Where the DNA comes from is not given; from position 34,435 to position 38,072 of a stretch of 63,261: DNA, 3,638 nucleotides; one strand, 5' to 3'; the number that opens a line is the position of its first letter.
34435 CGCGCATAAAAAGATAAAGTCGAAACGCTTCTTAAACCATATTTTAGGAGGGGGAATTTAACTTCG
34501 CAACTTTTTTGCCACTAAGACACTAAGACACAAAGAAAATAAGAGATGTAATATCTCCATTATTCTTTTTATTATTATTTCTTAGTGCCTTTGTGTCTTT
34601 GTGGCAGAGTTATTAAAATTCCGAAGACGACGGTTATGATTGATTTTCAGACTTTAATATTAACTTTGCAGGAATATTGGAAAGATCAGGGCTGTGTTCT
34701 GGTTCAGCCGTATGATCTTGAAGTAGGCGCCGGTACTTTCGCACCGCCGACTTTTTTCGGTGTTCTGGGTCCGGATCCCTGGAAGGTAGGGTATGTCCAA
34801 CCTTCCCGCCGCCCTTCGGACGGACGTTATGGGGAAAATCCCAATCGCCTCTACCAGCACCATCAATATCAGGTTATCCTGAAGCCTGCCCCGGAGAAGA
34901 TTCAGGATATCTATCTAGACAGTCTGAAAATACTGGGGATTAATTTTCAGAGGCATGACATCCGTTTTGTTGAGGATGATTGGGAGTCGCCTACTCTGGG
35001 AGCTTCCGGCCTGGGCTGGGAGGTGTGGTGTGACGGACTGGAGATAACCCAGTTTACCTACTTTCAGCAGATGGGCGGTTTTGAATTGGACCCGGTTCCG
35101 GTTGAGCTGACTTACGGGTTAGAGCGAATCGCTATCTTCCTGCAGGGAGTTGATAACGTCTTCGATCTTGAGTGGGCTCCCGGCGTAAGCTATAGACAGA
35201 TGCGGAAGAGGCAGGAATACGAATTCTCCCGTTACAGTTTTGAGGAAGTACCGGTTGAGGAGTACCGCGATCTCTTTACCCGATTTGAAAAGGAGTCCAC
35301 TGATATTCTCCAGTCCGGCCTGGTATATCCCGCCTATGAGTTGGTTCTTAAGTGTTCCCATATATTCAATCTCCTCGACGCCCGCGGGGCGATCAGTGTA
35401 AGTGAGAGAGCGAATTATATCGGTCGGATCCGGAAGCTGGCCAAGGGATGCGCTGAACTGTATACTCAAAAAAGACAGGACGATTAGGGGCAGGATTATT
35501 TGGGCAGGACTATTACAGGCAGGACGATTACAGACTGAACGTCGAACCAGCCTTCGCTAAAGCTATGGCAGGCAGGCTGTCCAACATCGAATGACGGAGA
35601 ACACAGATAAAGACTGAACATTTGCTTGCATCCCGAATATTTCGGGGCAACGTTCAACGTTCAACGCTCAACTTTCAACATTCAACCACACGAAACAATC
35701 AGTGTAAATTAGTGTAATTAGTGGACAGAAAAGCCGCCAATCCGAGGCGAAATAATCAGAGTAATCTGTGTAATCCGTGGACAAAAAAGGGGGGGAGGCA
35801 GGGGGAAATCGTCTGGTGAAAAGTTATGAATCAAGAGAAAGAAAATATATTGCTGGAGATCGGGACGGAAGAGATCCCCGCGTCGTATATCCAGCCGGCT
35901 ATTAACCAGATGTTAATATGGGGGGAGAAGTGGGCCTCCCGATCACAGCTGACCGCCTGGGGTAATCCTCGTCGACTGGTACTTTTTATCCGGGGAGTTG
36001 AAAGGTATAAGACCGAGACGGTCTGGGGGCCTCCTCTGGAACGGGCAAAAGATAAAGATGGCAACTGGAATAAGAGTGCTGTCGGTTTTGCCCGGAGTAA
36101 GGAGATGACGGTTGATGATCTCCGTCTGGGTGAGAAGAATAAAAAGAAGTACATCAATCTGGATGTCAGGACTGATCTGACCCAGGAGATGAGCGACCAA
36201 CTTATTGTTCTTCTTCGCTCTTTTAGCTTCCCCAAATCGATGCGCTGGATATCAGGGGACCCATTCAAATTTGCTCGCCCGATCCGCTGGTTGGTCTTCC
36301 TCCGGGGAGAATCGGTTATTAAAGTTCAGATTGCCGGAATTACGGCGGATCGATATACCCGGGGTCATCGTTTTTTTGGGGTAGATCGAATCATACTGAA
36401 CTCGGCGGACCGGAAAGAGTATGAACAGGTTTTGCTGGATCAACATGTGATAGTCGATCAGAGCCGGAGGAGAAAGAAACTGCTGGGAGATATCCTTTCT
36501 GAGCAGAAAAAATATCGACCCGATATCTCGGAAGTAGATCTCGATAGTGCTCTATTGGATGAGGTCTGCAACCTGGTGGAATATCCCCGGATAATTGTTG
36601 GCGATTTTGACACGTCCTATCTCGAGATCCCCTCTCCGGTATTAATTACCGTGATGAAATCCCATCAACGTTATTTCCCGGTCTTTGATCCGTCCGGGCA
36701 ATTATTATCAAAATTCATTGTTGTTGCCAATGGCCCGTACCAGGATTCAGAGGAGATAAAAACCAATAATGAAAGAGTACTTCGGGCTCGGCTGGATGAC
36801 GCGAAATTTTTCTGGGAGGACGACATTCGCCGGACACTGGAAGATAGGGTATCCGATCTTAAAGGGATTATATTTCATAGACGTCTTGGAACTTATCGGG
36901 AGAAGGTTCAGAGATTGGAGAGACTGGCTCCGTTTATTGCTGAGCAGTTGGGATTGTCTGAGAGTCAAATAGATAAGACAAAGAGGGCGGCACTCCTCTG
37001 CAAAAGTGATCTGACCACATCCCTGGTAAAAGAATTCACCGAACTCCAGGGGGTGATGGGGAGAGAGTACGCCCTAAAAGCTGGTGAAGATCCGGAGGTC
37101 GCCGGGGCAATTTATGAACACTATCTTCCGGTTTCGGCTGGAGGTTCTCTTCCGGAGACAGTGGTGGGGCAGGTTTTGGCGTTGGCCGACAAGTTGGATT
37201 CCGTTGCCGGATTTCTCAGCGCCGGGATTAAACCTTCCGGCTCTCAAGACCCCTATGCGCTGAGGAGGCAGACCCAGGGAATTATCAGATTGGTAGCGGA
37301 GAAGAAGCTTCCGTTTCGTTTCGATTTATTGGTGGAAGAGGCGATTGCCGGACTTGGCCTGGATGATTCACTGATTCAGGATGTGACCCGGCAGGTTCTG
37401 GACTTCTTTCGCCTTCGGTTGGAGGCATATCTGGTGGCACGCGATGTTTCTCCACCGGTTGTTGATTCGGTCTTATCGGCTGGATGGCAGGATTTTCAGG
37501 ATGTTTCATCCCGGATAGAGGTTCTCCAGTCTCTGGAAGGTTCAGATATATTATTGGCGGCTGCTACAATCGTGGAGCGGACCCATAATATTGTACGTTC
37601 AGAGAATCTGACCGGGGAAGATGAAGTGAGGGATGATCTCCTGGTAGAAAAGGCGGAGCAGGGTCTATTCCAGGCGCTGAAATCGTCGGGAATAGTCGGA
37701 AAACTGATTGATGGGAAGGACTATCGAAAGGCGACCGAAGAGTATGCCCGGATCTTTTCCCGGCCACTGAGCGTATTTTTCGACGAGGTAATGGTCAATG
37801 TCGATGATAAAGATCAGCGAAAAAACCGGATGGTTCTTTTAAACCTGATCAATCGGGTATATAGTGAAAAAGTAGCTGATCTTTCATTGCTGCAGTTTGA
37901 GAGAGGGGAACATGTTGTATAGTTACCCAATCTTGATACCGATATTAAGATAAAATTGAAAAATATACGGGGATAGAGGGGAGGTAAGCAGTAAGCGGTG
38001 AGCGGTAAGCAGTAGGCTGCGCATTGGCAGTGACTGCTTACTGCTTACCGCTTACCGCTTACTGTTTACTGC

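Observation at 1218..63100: Modular 'word-palindromes' fill almost every intergenic gap (families A-L plus shared modules)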

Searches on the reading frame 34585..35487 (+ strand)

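Call 26: search_protein_families(library=ncbifam, max_evalue=1e-25, proteins=[window:34585-35487:+])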
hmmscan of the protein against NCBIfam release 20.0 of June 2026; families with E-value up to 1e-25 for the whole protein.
window:34585-35487:+ (300 aa): 3 families
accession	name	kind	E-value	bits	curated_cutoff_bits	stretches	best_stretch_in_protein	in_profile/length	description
NF011499.0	PRK14908.1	equivalog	7.3e-146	488.1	1244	1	18-299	4-285/998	glycine--tRNA ligase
NF006827.1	PRK09348.1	equivalog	4.2e-138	459.3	369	1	21-294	2-275/276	glycine--tRNA ligase subunit alpha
TIGR00388.1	glyQ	equivalog_domain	1.4e-135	451.3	361.45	1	20-298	2-284/293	glycine--tRNA ligase subunit alpha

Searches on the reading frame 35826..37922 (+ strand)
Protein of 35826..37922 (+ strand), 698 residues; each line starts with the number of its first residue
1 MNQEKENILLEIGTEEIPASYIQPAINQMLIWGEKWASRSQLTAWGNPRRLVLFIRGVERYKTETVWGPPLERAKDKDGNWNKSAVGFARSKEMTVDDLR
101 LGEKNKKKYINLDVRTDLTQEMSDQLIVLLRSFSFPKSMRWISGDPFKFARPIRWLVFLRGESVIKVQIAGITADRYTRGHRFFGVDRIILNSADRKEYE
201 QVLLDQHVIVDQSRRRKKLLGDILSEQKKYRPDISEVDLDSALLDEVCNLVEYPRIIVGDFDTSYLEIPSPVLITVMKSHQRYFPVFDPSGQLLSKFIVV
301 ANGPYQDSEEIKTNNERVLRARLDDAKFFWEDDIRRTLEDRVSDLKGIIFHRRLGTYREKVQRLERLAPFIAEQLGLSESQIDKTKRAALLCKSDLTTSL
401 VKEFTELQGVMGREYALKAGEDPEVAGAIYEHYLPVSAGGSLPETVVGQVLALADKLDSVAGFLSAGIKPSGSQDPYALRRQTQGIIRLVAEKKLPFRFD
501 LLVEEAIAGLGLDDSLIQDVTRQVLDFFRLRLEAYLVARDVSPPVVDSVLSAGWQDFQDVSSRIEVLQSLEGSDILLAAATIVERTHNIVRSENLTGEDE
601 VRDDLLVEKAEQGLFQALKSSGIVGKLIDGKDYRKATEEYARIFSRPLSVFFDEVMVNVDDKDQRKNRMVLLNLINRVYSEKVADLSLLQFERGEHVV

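Call 26: search_protein_families(library=ncbifam, max_evalue=1e-25, proteins=[window:35826-37922:+])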
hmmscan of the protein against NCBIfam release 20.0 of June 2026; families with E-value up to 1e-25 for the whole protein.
window:35826-37922:+ (698 aa): 2 families
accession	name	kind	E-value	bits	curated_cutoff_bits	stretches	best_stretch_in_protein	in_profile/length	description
TIGR00211.2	glyS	equivalog_domain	3.3e-204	680.3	300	1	7-689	1-684/684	glycine--tRNA ligase subunit beta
NF011499.0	PRK14908.1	equivalog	1.1e-144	484.2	1244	1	3-686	309-993/998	glycine--tRNA ligase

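Call 28: find_homologous_proteins(query=window:35826-37922:+, max_evalue=1e-100)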
Query window:35826-37922:+ (698 aa): 6875 proteins with E <= 1e-100 among 8000 candidates; the best 120 are listed.
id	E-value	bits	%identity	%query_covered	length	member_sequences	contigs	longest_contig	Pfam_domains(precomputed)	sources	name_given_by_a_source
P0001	0.0e+0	1543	100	100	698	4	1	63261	PF02092.23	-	-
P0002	0.0e+0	1385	89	100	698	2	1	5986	PF02092.23,PF05746.22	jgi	jgi:glycyl-tRNA synthetase beta chain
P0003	0.0e+0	1367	88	100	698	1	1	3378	PF02092.23,PF05746.22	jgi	jgi:glycyl-tRNA synthetase beta chain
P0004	0.0e+0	1363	88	100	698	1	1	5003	PF02092.23,PF05746.22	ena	-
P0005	0.0e+0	1362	88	100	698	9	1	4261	PF02092.23,PF05746.22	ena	-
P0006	0.0e+0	1361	87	100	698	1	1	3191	PF02092.23,PF05746.22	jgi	-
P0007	0.0e+0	1361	88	100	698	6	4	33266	PF02092.23,PF05746.22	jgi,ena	-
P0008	0.0e+0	1338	86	100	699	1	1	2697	PF02092.23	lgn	-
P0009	0.0e+0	1269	81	100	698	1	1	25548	PF02092.23,PF05746.22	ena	-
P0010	0.0e+0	1121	71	100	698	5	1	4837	PF02092.23,PF05746.22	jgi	-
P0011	0.0e+0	1069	67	100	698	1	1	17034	PF02092.23,PF05746.22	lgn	-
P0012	9.0e-286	968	63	100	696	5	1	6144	PF02092.23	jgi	-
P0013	1.3e-274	931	62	100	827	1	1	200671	PF02092.23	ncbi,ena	-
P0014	8.6e-271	919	75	80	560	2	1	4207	PF02092.23,PF05746.22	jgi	-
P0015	3.8e-257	873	56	100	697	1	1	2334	PF02092.23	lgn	-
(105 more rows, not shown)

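Call 29: find_encoding_contigs(protein=P0007, flank=10000, max_places=4)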
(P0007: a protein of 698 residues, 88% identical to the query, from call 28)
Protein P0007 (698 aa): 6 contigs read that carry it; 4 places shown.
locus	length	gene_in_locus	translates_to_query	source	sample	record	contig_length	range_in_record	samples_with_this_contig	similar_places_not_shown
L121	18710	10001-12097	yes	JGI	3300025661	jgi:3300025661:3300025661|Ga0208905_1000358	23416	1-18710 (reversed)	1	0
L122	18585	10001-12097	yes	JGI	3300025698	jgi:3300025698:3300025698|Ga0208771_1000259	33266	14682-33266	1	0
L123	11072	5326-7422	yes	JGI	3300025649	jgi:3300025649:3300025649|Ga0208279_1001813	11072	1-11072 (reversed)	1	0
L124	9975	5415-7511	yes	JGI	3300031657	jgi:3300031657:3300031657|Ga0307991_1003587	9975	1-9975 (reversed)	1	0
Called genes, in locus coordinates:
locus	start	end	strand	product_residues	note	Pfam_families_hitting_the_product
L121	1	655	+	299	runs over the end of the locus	PF00294:PfkB, PF08543:Phos_pyr_kin (weak)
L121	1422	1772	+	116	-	PF01230:HIT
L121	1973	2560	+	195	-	PF01476:LysM (faint)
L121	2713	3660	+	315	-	PF02562:PhoH, PF13245:AAA_19 (weak), PF13604:AAA_30 (faint)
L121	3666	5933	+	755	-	-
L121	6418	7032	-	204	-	-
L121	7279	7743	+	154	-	PF02130:YbeY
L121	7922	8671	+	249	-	PF11967:RecO_N, PF02565:RecO_C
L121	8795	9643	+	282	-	PF02091:tRNA-synt_2e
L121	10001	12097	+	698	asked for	PF02092:tRNA_synt_2f, PF05746:DALR_1 (weak)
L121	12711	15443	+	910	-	PF01326:PPDK_N, PF00391:PEP-utilizers, PF02896:PEP-utilizers_C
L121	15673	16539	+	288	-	PF00140:Sigma70_r1_2, PF04542:Sigma70_r2, PF04539:Sigma70_r3, PF04545:Sigma70_r4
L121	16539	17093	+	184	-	PF00156:Pribosyltran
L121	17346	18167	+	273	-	PF02673:BacA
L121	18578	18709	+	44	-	?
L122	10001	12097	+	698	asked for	PF02092:tRNA_synt_2f, PF05746:DALR_1 (weak)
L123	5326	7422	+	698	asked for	PF02092:tRNA_synt_2f, PF05746:DALR_1 (weak)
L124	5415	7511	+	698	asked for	PF02092:tRNA_synt_2f, PF05746:DALR_1 (weak)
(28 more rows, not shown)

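Call 30: find_encoding_contigs(protein=P0009, flank=10000, max_places=2)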
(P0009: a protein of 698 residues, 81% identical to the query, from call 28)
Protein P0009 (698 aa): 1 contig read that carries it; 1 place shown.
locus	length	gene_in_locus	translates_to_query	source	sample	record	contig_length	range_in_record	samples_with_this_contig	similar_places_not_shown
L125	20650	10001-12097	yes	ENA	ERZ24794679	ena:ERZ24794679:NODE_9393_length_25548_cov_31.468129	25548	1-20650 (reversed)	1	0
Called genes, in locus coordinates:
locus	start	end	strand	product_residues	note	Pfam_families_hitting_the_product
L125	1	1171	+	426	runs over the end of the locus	PF01964:ThiC_Rad_SAM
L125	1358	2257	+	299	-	PF00294:PfkB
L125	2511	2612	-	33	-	-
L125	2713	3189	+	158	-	PF11969:DcpS_C (weak), PF01230:HIT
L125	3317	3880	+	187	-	PF01476:LysM (faint)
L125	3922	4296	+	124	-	-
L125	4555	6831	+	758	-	PF07697:7TMR-HDED, PF07698:7TM-7TMR_HD, PF01966:HD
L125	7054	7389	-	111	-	-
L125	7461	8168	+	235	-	PF01219:DAGK_prokar, PF01569:PAP2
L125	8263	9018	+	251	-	PF11967:RecO_N, PF02565:RecO_C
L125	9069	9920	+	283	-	PF02091:tRNA-synt_2e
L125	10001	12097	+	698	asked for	PF02092:tRNA_synt_2f, PF05746:DALR_1 (weak)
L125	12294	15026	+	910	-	PF01326:PPDK_N, PF00391:PEP-utilizers, PF02896:PEP-utilizers_C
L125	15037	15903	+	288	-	PF00140:Sigma70_r1_2, PF04542:Sigma70_r2, PF04539:Sigma70_r3, PF04545:Sigma70_r4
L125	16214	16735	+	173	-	PF00156:Pribosyltran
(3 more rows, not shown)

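Call 31: find_encoding_contigs(protein=P0013, flank=10000, max_places=2)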
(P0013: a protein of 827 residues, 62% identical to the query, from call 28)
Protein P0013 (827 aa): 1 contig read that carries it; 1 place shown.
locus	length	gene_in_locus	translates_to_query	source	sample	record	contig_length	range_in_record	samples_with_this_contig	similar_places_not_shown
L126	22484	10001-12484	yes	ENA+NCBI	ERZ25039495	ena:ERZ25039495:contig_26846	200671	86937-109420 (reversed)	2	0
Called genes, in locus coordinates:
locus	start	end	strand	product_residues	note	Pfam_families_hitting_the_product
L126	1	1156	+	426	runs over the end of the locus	PF01964:ThiC_Rad_SAM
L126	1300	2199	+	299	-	PF00294:PfkB, PF08543:Phos_pyr_kin (weak)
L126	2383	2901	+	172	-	PF01230:HIT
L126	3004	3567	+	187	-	PF01476:LysM (faint)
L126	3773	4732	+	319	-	PF01695:IstB_IS21 (weak), PF02562:PhoH, PF13245:AAA_19 (weak), PF13604:AAA_30 (weak)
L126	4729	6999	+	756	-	PF07697:7TMR-HDED, PF07698:7TM-7TMR_HD, PF01966:HD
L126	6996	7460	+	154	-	PF02130:YbeY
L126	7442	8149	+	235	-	PF01219:DAGK_prokar, PF01569:PAP2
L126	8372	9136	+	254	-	PF11967:RecO_N, PF02565:RecO_C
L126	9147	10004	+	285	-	PF02091:tRNA-synt_2e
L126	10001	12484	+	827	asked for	PF02092:tRNA_synt_2f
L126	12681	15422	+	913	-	PF01326:PPDK_N, PF00391:PEP-utilizers, PF02896:PEP-utilizers_C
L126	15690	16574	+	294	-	PF00140:Sigma70_r1_2, PF04542:Sigma70_r2, PF04539:Sigma70_r3, PF04545:Sigma70_r4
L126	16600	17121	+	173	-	PF00156:Pribosyltran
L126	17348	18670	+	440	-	PF02878:PGM_PMM_I, PF02879:PGM_PMM_II, PF02880:PGM_PMM_III, PF00408:PGM_PMM_IV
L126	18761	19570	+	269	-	PF02673:BacA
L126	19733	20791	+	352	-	PF01259:SAICAR_synt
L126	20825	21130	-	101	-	-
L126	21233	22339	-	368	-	PF01839:FG-GAP (faint), PF12708:Pect-lyase_RHGA_epim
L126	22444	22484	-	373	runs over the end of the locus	-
